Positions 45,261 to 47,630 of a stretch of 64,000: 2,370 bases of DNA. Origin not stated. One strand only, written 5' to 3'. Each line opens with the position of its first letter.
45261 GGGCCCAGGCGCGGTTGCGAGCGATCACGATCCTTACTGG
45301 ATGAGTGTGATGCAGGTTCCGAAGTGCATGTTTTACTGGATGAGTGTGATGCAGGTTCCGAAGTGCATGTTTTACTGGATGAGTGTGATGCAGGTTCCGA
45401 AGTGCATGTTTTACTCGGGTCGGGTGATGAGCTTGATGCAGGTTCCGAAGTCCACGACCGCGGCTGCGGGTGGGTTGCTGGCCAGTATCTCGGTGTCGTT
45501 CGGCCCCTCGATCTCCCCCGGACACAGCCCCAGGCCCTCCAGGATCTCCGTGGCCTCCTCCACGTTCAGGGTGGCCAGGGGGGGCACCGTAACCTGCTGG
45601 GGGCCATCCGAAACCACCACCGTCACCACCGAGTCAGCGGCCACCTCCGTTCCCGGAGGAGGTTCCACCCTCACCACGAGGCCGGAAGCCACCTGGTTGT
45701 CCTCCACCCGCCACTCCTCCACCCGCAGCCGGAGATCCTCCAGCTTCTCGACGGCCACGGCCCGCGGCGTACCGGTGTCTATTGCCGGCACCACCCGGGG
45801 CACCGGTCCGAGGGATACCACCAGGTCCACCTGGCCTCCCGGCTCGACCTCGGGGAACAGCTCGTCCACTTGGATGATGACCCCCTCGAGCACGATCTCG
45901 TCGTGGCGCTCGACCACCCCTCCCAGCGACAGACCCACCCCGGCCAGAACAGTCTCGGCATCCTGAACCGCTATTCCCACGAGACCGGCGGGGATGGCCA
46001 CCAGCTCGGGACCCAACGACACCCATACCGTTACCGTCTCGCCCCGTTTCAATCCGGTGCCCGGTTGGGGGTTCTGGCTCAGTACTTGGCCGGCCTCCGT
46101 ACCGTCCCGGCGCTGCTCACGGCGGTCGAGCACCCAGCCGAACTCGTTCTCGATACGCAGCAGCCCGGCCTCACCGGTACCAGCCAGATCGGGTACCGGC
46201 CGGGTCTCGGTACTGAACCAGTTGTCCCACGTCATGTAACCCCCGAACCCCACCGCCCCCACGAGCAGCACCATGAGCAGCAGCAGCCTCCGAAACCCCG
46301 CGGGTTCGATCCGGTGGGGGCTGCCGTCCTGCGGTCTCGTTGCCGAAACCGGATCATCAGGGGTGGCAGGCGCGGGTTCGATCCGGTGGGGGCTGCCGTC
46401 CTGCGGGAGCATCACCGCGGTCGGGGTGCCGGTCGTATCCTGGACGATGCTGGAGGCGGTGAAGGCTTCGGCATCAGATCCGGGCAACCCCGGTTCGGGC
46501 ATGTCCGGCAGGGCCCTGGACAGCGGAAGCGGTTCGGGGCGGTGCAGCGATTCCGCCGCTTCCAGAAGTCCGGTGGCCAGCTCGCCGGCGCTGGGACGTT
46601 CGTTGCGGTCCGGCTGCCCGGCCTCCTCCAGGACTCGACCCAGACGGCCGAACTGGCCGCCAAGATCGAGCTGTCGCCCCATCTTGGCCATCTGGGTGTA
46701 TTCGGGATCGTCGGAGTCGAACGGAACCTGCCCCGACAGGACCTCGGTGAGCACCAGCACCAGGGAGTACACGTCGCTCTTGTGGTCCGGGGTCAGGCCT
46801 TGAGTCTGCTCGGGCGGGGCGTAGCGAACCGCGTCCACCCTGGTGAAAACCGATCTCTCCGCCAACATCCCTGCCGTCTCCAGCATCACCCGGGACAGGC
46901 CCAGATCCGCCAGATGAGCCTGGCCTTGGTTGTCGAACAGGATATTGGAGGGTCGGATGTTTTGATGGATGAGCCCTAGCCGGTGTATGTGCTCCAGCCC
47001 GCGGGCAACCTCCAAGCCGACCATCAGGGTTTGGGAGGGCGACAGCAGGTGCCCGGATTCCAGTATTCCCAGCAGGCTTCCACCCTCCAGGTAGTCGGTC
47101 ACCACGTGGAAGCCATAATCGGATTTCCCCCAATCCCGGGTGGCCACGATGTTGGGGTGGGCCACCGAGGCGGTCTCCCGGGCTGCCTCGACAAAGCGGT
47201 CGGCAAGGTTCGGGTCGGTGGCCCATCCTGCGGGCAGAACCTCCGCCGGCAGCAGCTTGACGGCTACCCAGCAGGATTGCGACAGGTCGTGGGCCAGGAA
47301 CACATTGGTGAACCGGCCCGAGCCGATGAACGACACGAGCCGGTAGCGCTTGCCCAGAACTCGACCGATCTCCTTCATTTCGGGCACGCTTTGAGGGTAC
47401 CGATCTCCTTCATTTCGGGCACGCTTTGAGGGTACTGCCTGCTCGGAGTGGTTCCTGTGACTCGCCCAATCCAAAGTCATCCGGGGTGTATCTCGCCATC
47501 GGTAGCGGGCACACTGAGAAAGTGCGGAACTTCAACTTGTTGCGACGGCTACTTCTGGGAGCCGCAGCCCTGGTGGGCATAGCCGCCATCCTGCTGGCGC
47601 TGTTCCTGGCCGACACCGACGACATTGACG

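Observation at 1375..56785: More than 30 locus-specific tandem duplications sitting on gene boundaries (MIRU-like architecture without a shared repeat family)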

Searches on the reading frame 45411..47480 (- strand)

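Call 7: search_protein_families(library=pfam, proteins=[window:45411-47480:-])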
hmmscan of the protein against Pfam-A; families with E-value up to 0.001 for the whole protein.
window:45411-47480:- (689 aa): 3 families
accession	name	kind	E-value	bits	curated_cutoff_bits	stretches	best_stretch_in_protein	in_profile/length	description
PF00069.31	Pkinase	-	3.1e-32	112.5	31.7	1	46-263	1-206/263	Protein kinase domain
PF07714.23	PK_Tyr_Ser-Thr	-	3.5e-28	99.1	23.1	1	50-302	5-255/258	Protein tyrosine and serine/threonine kinase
PF03793.24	PASTA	-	1.2e-26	92.8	23.2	3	569-625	7-64/64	PASTA domain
